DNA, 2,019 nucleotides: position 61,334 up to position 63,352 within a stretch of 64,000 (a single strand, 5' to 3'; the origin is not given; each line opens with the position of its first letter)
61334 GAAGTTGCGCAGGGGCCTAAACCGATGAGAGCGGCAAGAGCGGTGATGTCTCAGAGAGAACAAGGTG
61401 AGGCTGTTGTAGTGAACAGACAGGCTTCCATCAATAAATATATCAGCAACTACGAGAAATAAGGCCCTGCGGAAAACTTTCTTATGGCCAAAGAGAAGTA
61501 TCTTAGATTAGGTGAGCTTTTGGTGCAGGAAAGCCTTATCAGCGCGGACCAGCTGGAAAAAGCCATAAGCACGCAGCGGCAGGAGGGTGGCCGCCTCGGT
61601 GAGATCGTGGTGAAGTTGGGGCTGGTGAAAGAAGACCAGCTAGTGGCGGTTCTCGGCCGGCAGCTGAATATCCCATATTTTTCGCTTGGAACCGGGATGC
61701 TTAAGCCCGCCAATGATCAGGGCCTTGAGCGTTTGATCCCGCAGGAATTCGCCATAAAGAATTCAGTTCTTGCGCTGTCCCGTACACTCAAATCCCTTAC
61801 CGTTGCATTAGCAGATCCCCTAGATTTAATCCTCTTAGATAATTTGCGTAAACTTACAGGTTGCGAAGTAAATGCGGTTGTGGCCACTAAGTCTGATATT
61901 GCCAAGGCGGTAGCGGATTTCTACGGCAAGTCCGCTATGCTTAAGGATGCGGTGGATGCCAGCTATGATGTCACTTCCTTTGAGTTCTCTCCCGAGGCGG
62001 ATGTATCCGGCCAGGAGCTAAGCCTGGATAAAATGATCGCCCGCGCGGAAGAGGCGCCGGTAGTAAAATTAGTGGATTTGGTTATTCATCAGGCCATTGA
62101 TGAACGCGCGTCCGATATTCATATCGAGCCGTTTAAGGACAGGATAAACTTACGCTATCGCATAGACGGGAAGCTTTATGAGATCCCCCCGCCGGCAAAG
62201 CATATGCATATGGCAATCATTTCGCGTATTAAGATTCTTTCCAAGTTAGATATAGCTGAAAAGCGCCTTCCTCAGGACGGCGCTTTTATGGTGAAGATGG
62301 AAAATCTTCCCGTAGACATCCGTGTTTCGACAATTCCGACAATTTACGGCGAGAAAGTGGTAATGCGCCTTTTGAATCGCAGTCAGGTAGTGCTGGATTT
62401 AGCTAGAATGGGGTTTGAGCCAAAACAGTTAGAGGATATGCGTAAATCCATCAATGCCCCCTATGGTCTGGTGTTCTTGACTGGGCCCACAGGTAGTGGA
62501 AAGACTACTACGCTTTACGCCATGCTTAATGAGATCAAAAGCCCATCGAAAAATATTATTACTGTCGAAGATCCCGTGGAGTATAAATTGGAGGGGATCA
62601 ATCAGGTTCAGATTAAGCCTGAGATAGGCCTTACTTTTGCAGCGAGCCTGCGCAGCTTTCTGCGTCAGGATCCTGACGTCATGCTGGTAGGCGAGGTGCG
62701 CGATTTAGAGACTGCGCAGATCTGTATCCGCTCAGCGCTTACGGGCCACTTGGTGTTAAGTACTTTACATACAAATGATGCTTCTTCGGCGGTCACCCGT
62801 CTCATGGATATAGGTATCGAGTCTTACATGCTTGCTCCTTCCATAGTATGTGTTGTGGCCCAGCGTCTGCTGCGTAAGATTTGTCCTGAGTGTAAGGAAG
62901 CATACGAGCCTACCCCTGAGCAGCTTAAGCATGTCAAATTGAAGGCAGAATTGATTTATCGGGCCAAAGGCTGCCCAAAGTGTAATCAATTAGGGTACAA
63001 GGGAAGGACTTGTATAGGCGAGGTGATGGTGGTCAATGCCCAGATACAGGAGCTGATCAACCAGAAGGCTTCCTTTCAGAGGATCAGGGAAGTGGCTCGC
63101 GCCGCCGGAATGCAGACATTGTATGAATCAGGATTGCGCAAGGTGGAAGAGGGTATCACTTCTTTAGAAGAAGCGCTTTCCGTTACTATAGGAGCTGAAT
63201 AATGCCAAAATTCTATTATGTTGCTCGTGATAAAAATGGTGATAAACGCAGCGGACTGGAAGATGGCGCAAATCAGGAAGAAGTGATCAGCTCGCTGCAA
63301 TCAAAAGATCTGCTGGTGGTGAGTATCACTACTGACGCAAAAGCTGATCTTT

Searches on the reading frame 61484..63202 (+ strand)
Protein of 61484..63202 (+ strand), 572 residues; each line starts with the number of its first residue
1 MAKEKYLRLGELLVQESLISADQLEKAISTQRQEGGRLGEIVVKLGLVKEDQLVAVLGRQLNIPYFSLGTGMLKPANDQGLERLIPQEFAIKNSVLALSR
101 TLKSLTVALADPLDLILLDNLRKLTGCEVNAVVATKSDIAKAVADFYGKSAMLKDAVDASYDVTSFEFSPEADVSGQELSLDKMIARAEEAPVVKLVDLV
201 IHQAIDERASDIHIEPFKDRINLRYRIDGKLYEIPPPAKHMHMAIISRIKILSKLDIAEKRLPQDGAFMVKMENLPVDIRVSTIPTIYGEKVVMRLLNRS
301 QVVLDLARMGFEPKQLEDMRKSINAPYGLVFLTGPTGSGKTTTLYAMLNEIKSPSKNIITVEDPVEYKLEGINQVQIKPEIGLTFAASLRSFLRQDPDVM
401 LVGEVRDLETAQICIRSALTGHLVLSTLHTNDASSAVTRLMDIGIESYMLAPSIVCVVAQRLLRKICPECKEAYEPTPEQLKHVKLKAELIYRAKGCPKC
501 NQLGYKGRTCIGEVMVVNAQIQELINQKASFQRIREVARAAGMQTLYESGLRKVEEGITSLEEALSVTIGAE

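Call 20: search_protein_families(library=pfam, proteins=[window:61484-63202:+], max_evalue=0.001)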
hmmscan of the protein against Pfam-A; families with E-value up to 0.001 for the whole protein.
window:61484-63202:+ (572 aa): 3 families
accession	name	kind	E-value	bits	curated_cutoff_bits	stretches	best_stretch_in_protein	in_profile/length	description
PF00437.27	T2SSE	-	2.2e-139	464.7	24.9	1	188-565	3-369/370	Type II/IV secretion system protein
PF05157.20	MshEN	-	3.4e-15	56.2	23.1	1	62-149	2-86/90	MshEN domain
PF13191.12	AAA_16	-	0.00091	20.2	32.6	0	315-363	11-59/167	AAA ATPase domain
